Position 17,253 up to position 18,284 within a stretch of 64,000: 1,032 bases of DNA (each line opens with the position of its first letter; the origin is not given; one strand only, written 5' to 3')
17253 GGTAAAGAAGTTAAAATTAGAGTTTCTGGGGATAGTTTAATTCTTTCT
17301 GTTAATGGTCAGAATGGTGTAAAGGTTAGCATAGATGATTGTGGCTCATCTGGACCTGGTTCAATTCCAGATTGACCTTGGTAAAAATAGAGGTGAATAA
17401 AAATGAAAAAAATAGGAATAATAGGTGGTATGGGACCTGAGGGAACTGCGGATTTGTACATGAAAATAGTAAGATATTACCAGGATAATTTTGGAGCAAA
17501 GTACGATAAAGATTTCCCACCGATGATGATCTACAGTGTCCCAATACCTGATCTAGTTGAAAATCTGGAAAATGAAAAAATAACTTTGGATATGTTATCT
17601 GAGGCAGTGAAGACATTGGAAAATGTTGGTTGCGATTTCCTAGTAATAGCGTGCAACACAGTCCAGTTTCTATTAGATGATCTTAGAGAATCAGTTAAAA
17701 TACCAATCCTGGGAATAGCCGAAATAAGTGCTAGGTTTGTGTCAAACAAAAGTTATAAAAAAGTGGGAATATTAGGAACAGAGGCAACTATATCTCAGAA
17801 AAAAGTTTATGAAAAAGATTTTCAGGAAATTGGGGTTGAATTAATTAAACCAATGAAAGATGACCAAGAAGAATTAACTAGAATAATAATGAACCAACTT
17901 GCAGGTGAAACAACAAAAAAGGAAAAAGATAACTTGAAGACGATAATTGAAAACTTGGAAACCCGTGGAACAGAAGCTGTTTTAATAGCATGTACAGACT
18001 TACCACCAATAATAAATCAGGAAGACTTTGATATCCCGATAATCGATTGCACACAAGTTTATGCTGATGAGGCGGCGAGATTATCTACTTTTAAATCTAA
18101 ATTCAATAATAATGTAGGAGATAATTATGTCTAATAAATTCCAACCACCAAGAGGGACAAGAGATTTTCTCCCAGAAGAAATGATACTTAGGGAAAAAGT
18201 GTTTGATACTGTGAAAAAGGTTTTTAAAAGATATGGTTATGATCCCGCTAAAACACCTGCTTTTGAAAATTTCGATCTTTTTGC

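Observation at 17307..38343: Repeated architecture tRNA(X) -> amino-acid racemase -> X-tRNA synthetase (His and Tyr loci)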

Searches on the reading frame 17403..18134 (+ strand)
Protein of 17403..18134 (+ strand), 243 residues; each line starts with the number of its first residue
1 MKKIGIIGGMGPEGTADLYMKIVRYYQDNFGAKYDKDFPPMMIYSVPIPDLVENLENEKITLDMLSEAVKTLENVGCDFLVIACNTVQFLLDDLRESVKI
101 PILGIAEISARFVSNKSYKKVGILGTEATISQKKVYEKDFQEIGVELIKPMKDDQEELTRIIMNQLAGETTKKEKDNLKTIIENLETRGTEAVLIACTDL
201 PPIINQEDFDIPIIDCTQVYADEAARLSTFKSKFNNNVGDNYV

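Call 6: search_protein_families(library=pfam, proteins=[window:17403-18134:+], max_evalue=0.01)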
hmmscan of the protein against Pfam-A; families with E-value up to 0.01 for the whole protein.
window:17403-18134:+ (243 aa): 2 families
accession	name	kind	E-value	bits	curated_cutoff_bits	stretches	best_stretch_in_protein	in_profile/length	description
PF01177.27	Asp_Glu_race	-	4.7e-40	138.1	31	1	7-223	1-210/211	Asp/Glu/Hydantoin racemase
PF07302.16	AroM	-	1.1e-05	25.5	23.8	1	141-203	38-100/219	AroM protein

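Call 8: find_homologous_proteins(query=window:17403-18131:+, max_evalue=1e-10)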
Query window:17403-18131:+ (243 aa): 258 proteins with E <= 1e-10 among 932 candidates; the best 120 are listed.
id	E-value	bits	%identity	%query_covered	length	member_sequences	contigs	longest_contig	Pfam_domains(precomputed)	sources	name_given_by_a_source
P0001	7.4e-155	531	100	100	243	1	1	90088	PF01177.28,PF07302.17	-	-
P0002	6.0e-110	384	71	99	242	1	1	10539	PF01177.28,PF07302.17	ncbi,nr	ncbi:MAG: amino acid racemase [Candidatus Aenigmarchaeota archaeon]|nr:amino acid racemase [Candidat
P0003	7.0e-105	368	71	95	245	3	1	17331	PF01177.28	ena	-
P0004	5.6e-103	362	70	94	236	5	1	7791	PF01177.28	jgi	-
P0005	4.2e-99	349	69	96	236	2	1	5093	PF01177.28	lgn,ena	-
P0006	4.4e-99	349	63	100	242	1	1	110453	PF01177.28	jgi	jgi:aspartate racemase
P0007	9.5e-96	338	65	98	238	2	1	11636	PF01177.28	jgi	-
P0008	3.9e-94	333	65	94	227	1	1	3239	PF01177.28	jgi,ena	-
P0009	5.4e-94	332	66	94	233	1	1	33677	PF01177.28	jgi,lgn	jgi:aspartate racemase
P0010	6.8e-94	332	64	93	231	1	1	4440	PF02548.22,PF01177.28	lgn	-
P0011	1.2e-93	331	63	97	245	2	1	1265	PF01177.28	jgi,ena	-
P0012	8.0e-93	328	64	97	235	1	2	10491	PF01177.28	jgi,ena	-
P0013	8.5e-93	328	64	91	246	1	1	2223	PF01177.28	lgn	-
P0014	5.5e-91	322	63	93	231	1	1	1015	PF01177.28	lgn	-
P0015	5.9e-91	322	65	97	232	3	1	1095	PF01177.28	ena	-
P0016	3.5e-90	320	63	93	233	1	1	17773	PF01177.28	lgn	-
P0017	3.9e-90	320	63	93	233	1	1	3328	PF02548.22,PF01177.28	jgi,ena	-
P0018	5.4e-90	319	63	94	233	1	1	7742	PF01177.28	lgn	-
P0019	1.5e-89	318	62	93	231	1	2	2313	PF01177.28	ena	-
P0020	1.5e-89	318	64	100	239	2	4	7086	PF01177.28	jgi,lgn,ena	-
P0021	1.6e-89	318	62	93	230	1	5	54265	PF01177.28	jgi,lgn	-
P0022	7.7e-89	315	63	93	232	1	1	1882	PF01177.28,PF07302.17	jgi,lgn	-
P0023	1.6e-88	314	62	93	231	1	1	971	PF02548.22,PF01177.28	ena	-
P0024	4.5e-88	313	61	95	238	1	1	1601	PF01177.28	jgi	-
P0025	1.7e-87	311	59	95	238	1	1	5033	PF01177.28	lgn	-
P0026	2.6e-87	310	61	93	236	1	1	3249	PF01177.28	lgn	-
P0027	6.3e-87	309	60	93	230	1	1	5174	PF02548.22,PF01177.28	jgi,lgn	-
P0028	8.4e-87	309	60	93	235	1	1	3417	PF01177.28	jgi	-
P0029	8.7e-87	309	60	93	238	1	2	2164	PF01177.28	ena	-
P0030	1.2e-86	308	60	94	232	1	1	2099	PF01177.28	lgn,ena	-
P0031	1.3e-86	308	60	93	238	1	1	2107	PF01177.28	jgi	-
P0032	1.8e-86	308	60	93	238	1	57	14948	PF01177.28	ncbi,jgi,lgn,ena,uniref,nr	ncbi:hypothetical protein COZ41_00600 [Candidatus Shapirobacteria bacterium CG_4_10_14_3_um_filter_3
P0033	1.8e-86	308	59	95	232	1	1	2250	PF02548.22,PF01177.28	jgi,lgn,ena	-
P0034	1.9e-86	308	60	93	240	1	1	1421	PF01177.28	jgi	-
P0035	3.3e-86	307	63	93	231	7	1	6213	PF01177.28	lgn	-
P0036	4.7e-86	306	61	93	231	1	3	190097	PF01177.28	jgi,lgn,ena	-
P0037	6.4e-86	306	60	94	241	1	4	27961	PF01177.28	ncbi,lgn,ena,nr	ncbi:amino acid racemase [Candidatus Microgenomates bacterium]|nr:amino acid racemase [Candidatus Mi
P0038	6.8e-86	306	59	93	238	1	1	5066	PF01177.28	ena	-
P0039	1.1e-85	305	58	96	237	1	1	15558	PF01177.28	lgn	-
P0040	1.4e-85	305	58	95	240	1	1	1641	PF01177.28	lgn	-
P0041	2.7e-85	304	61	93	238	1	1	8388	PF02548.22,PF01177.28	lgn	-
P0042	2.9e-85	304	60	95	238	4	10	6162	PF01177.28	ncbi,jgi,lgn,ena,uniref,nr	ncbi:hypothetical protein COY87_03305 [Candidatus Roizmanbacteria bacterium CG_4_10_14_0_8_um_filter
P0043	3.9e-85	303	60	93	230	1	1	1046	PF01177.28,PF07302.17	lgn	-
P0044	4.9e-85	303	58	94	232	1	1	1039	PF01177.28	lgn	-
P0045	5.0e-85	303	58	94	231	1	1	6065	PF01177.28,PF07302.17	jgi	jgi:aspartate racemase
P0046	8.3e-85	302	61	93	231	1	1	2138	PF01177.28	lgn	-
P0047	2.9e-84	300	62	93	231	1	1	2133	PF01177.28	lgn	-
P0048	3.6e-84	300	59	94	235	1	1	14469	PF01177.28,PF07302.17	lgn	-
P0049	4.8e-84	300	59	94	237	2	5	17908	PF01177.28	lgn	-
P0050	1.2e-83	298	59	93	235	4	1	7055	PF01177.28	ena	-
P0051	3.4e-83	297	59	93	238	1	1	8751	PF01177.28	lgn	-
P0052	3.9e-83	297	57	97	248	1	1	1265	PF01177.28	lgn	-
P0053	8.1e-83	296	57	95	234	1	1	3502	PF01177.28,PF07302.17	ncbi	-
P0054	1.0e-82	295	57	94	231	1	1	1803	PF02548.22,PF01177.28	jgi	-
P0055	1.1e-82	295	58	94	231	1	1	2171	PF01177.28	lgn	-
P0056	1.3e-82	295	56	94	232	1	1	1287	PF01177.28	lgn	-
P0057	1.4e-82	295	58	93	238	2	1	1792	PF01177.28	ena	-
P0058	2.4e-82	294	59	94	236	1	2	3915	PF01177.28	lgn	-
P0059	3.6e-82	294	56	94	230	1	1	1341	PF01177.28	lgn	-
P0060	6.1e-82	293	58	93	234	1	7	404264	PF01177.28,PF07302.17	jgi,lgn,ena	jgi:aspartate racemase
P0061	7.3e-82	293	56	93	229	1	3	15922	PF01177.28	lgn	-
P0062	1.0e-81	292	57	94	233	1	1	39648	PF02548.22,PF01177.28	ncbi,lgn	-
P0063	1.3e-81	292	59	93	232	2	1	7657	PF01177.28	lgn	-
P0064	1.4e-81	292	57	95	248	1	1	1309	PF01177.28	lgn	-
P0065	1.5e-81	291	58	94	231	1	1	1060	PF01177.28,PF07302.17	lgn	-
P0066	1.7e-81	291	59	94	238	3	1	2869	PF01177.28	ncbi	-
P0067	2.7e-81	291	56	95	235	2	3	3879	PF01177.28,PF07302.17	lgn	-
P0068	4.4e-81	290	57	94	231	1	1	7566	PF01177.28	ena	-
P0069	1.1e-80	289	56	94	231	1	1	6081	PF01177.28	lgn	-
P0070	1.4e-80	288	57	93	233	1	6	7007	PF01177.28,PF07302.17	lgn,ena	-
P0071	1.4e-80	288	57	94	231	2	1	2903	PF01177.28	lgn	-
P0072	3.0e-80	287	60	90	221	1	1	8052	PF01177.28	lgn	-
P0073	8.9e-80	286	55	94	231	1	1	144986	PF01177.28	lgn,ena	-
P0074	1.0e-79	286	56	94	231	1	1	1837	PF01177.28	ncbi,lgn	-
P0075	5.2e-79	283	55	94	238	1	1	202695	PF01177.28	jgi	jgi:aspartate racemase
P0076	9.3e-79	282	54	94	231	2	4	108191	PF01177.28,PF07302.17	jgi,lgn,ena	-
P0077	1.3e-78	282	57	94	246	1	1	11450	PF01177.28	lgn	-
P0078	1.3e-78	282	56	93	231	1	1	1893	PF01177.28,PF07302.17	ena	-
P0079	1.4e-78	282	56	93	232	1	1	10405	PF01177.28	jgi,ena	-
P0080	4.4e-78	280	54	94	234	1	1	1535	PF01177.28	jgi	jgi:aspartate racemase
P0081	7.0e-77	276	55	94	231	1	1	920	PF01177.28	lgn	-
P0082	2.5e-75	271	56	93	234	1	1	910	PF01177.28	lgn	-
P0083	9.4e-75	269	56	90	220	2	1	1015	PF01177.28,PF07302.17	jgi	-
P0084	2.0e-73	265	54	93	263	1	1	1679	PF01177.28,PF07302.17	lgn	-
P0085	3.7e-73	264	58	86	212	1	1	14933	PF01177.28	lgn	-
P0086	6.2e-72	260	51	96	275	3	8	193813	PF01177.28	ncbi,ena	-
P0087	1.4e-70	256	52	94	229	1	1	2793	PF01177.28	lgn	-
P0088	2.9e-70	255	64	73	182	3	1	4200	PF01177.28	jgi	-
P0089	1.1e-68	249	57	81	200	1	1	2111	PF01177.28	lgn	-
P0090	3.9e-66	241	52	96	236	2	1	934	PF01177.28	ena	-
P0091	2.1e-65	239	50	93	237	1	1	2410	PF01177.28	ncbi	-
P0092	2.7e-65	238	51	91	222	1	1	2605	PF01177.28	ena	-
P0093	2.4e-64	235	49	91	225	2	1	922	PF01177.28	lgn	-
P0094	1.2e-62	230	48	93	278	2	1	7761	PF01177.28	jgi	-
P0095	4.5e-60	221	45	95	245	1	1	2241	PF01177.28,PF07302.17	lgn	-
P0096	1.5e-59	220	48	93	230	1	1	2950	PF01177.28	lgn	-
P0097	8.1e-59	217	47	94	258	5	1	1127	PF01177.28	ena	-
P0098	1.0e-58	217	43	95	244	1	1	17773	PF01177.28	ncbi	-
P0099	1.6e-58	216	43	91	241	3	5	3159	PF01177.28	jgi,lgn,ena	-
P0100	7.6e-58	214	45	93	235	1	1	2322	PF01177.28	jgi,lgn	jgi:aspartate racemase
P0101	5.7e-57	211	46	93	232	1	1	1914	PF01177.28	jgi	-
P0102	5.8e-57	211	46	93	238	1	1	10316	PF01177.28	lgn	-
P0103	7.7e-57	211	44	93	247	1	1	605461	PF01177.28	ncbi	-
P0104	4.0e-56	208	46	93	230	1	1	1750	PF01177.28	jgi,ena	-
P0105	5.3e-56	208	45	93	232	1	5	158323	PF01177.28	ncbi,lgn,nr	ncbi:MAG: amino acid racemase [Candidatus Aenigmarchaeota archaeon]|nr:amino acid racemase [Candidat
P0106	1.8e-55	206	47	93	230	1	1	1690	PF01177.28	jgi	-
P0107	2.0e-55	206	44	93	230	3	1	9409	PF01177.28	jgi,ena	-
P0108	3.2e-55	205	44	93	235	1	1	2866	PF01177.28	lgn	-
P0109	2.1e-52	196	46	93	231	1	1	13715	PF01177.28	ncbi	-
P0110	4.3e-52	195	42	95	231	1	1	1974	PF01177.28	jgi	-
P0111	2.8e-50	189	43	93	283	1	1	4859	PF01177.28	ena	-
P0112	2.9e-50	189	43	93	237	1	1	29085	PF01177.28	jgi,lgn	jgi:aspartate racemase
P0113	5.3e-50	188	41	93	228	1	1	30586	PF01177.28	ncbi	-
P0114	1.3e-48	184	40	94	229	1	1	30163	PF01177.28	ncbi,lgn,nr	ncbi:MAG: amino acid racemase [Candidatus Aenigmarchaeota archaeon]|nr:amino acid racemase [Candidat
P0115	3.4e-47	179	38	86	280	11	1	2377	PF01177.28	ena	-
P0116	1.8e-46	177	38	92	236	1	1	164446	PF01177.28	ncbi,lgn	-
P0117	2.0e-45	173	39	94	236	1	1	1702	PF01177.28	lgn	-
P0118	2.8e-45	173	63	51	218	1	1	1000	PF01177.28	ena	-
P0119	3.0e-45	173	41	92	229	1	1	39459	PF01177.28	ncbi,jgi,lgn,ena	ncbi:MAG: amino acid racemase [Candidatus Micrarchaeia archaeon]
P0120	5.0e-42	162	40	93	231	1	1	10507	PF01177.28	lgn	-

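Call 9: find_encoding_contigs(protein=P0002, flank=6000, max_places=3)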
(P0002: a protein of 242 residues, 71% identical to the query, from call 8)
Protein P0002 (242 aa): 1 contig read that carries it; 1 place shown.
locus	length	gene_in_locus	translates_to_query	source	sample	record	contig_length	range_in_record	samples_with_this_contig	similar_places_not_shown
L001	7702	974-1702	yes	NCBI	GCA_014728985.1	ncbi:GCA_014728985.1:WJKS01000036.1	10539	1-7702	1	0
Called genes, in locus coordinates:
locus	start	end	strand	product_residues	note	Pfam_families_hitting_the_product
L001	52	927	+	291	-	PF13565:HTH_32 (faint), PF00665:rve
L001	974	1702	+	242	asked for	PF01177:Asp_Glu_race, PF07302:AroM (faint)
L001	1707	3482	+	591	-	PF07973:tRNA_SAD, PF01409:tRNA-synt_2d (weak), PF00152:tRNA-synt_2 (faint), PF13393:tRNA-synt_His, PF00587:tRNA-synt_2b, PF03129:HGTP_anticodon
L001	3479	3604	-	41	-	PF08271:Zn_Ribbon_TF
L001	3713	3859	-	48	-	-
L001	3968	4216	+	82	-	PF01396:Zn_ribbon_Top1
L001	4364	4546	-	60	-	-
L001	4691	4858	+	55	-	-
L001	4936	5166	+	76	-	-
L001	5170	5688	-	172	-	-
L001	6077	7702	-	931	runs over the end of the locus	PF00270:DEAD, PF04851:ResIII, PF00271:Helicase_C, PF19306:WHD_Lhr, PF08494:DEAD_assoc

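Call 10: find_encoding_contigs(protein=P0006, flank=6000, max_places=3)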
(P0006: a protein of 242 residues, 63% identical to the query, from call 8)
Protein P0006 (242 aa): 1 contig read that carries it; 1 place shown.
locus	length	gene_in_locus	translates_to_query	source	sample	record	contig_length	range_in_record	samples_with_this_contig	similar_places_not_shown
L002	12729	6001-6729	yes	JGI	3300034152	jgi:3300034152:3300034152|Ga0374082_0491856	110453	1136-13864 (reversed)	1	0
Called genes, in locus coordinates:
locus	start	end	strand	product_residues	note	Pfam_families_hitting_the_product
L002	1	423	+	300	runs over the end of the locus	PF02729:OTCace_N, PF00185:OTCace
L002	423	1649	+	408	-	PF01979:Amidohydro_1, PF07969:Amidohydro_3 (faint), PF12890:DHOase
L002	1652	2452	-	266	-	PF00175:NAD_binding_1 (weak), PF10418:DHODB_Fe-S_bind (weak)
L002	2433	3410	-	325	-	PF01180:DHO_dh, PF01207:Dus, PF03060:NMO (weak)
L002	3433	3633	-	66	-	-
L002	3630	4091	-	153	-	PF00215:OMPdecase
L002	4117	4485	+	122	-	-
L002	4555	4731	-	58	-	-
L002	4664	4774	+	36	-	-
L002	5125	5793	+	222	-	PF01634:HisG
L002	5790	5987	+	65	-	-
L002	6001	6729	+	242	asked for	PF01177:Asp_Glu_race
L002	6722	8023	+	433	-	PF00152:tRNA-synt_2 (faint), PF01409:tRNA-synt_2d (weak), PF13393:tRNA-synt_His, PF00587:tRNA-synt_2b, PF03129:HGTP_anticodon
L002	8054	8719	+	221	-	PF02397:Bac_transf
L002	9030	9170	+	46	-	-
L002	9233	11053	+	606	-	PF01850:PIN, PF00437:T2SSE, PF00013:KH_1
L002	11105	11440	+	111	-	-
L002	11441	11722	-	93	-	-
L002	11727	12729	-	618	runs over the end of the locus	PF00122:E1-E2_ATPase, PF00702:Hydrolase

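Call 11: find_encoding_contigs(protein=P0003, flank=6000, max_places=3)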
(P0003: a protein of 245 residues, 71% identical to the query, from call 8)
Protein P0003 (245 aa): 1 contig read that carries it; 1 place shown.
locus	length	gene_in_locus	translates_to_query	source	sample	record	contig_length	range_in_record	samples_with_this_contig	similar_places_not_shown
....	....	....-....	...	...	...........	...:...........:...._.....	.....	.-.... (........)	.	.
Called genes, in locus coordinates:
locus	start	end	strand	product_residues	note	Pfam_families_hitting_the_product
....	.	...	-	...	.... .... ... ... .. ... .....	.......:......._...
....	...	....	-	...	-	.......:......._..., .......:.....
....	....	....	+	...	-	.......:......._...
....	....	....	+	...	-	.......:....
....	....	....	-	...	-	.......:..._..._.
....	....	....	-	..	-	-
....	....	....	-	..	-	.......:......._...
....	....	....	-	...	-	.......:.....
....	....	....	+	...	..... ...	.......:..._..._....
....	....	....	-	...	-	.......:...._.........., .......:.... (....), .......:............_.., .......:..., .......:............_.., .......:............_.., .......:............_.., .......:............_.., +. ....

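Call 14: find_related_loci(query=A1, collection=genome_contigs, flank=8000)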
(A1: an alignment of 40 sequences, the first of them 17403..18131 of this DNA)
Query A1 (243 aa) in genome_contigs; peptide patterns used: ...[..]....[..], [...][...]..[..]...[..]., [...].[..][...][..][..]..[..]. (x = any residue, [..] = any of these).
599 stretches matched a pattern (row limit reached: there are more); 581 encode a relative of the query (tblastn E <= 1e-3); the best 80 are kept; 80 distinct loci.
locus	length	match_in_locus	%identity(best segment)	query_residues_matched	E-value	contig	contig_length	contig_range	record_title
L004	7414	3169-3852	70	2-229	2e-109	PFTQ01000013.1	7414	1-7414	MAG: Candidatus Aenigmarchaeota archaeon CG_4_9_14_3_um_filter_37_18 CG_4_9_14_3_um_filter_150_scaffold_12237_c, whole g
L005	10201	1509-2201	46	2-234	6e-66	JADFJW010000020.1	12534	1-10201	MAG: Nanoarchaeota archaeon isolate B44T1L10 B44T1L10_NODE7997, whole genome shotgun sequence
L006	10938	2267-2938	41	1-226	4e-62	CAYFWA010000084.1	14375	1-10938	MAG TPA_asm: uncultured Myxococcales bacterium isolate ERP107533_co1_80 genome assembly, contig: NODE_3737_length_14375_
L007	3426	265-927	44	1-222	5e-61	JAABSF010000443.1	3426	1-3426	MAG: Deltaproteobacteria bacterium isolate S10.Bin075 Scaffold_403, whole genome shotgun sequence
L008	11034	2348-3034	41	2-233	3e-58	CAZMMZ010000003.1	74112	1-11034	MAG TPA_asm: Candidatus Undinarchaeota archaeon isolate binchicken_co48_20 genome assembly, contig: NODE_375_length_7411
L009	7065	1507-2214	42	2-242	6e-55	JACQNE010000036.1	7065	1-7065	MAG: Candidatus Woesearchaeota archaeon isolate NC_groundwater_1247_Ag_S-0.1um_44_80 S_p1_S3_coassembly_k141_2265958, wh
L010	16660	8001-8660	44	1-226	6e-54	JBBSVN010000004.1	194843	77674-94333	MAG: Candidatus Micrarchaeota archaeon isolate H52-bin093_1 H52_bin093_1_000000000004, whole genome shotgun sequence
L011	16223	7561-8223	43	2-226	8e-54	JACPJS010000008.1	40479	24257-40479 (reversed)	MAG: Candidatus Aenigmatarchaeota archaeon isolate NC_groundwater_474_Ag_S-0.1um_38_10 S35_SO-1_scaffold_109058, whole g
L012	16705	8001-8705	38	1-235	3e-52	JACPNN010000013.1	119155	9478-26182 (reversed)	MAG: Candidatus Aenigmatarchaeota archaeon isolate NC_groundwater_576_Ag_S-0.2um_47_17 S36_SO-2_scaffold_304744, whole g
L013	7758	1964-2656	40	2-233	2e-51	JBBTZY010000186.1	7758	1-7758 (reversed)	MAG: Patescibacteria group bacterium isolate H52-bin160_1 H52_bin160_1_000000000186, whole genome shotgun sequence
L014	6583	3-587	44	29-226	1e-50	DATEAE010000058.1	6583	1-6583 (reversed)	MAG TPA_asm: Candidatus Nanoarchaeia archaeon isolate SMAG_U8210 k141_1487269, whole genome shotgun sequence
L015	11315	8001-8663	36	1-226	2e-50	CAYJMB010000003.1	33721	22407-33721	MAG TPA_asm: uncultured archaeon isolate ERP125453_co1_110 genome assembly, contig: NODE_1047_length_33721_cov_27.714341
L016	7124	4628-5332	37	1-235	2e-49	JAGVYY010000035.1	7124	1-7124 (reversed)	Candidatus Woesearchaeota archaeon isolate RIFCSPHIGHO2_02_FULL_32_10 rifcsphigho2_02_scaffold_25480, whole genome shotg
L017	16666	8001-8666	38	2-229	4e-48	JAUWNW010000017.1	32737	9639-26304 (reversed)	MAG: Candidatus Aminicenantes bacterium isolate CSMAG_2434 CSMAG_2434_k141_1065396_length_32737_cov_8.2072, whole genome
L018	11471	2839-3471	40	2-215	6e-47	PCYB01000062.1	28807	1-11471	MAG: Candidatus Woesearchaeota archaeon CG10_big_fil_rev_8_21_14_0_10_36_11 CG10_8_21_14_0.10_scaffold_1201_c, whole gen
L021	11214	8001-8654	39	2-231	2e-45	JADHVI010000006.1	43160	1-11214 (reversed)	MAG: Candidatus Woesearchaeota archaeon isolate BS150m-G68 BS-150m-C676, whole genome shotgun sequence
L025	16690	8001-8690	34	2-231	2e-43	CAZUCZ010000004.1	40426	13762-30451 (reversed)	MAG TPA_asm: uncultured Candidatus Saccharibacteria bacterium isolate SRP257259_co1_159 genome assembly, contig: NODE_94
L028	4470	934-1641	33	1-238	3e-41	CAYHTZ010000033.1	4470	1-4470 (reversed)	MAG TPA_asm: uncultured Candidatus Saccharibacteria bacterium isolate ERP119705_co17_339 genome assembly, contig: NODE_3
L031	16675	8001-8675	35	1-226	2e-39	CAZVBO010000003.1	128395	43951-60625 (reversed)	MAG TPA_asm: uncultured Pseudomonadales bacterium isolate SRP304446_co1_134 genome assembly, contig: NODE_55_length_1283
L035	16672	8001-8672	34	1-225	1e-38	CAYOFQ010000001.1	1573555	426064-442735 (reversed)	MAG TPA_asm: uncultured Gammaproteobacteria bacterium isolate SRP342105_co1_162 genome assembly, contig: NODE_1_length_1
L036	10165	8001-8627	34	7-221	7e-39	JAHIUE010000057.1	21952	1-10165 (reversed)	MAG: Patescibacteria group bacterium isolate MM_PC_MetaG.mb.24 MM_PC_MetaG.mb.24_k141_1047729, whole genome shotgun sequ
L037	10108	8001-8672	36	2-226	2e-38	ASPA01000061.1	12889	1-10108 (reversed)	Atribacteria bacterium SCGC AAA255-G05 A255G5DRAFT_contig_59_0.61_C, whole genome shotgun sequence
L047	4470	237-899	30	2-224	3e-36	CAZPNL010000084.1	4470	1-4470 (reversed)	MAG TPA_asm: uncultured Gammaproteobacteria bacterium isolate SRP342105_co2_196 genome assembly, contig: NODE_23772_leng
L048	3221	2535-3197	33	4-226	2e-36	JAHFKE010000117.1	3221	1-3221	MAG: Candidatus Levyibacteriota bacterium isolate nzgw402 NODE_45340_length_3222_cov_3.484037, whole genome shotgun sequ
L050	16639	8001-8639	33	2-236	5e-36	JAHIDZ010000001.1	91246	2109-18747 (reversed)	MAG: Nanoarchaeota archaeon isolate KR11_0.1_MetaG.mb.10 KR11_0.1_MetaG.mb.10_k141_37381, whole genome shotgun sequence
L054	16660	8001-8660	31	1-222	1e-35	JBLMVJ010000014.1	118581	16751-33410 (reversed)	MAG: Candidatus Levyibacteriota bacterium isolate MAG318 PRJNA960887_bin9_renamed_13, whole genome shotgun sequence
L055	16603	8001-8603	36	2-203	1e-35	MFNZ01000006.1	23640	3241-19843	MAG: Candidatus Levybacteria bacterium RIFCSPHIGHO2_02_FULL_37_13 rifcsphigho2_02_scaffold_12023, whole genome shotgun s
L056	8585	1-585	38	4-200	2e-35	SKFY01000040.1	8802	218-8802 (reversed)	MAG: Candidatus Woesearchaeota archaeon isolate CSBr16_111R1 CSBr16-10458, whole genome shotgun sequence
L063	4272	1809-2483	30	2-224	2e-34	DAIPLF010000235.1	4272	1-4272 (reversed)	MAG TPA_asm: Candidatus Aminicenantes bacterium isolate CTOTU25582 NODE_15613_length_4272_cov_10.667299, whole genome sh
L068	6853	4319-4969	33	4-223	1e-33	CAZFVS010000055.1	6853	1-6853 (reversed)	MAG TPA_asm: uncultured Gammaproteobacteria bacterium isolate SRP269290_co2_8 genome assembly, contig: NODE_15912_length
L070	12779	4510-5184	30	2-228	6e-34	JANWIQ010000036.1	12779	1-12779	MAG: Candidatus Paceibacterota bacterium isolate CRAIB_MAG45 c_000000039266, whole genome shotgun sequence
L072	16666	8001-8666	33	2-228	6e-34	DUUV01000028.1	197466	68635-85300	MAG TPA_asm: Candidatus Fermentithermobacillaceae bacterium isolate AS08sgBPME_276 223325_AS08, whole genome shotgun seq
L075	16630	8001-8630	35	1-210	2e-33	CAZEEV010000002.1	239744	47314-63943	MAG TPA_asm: uncultured Pseudomonadales bacterium isolate SRP294416_co1_79 genome assembly, contig: NODE_15_length_23974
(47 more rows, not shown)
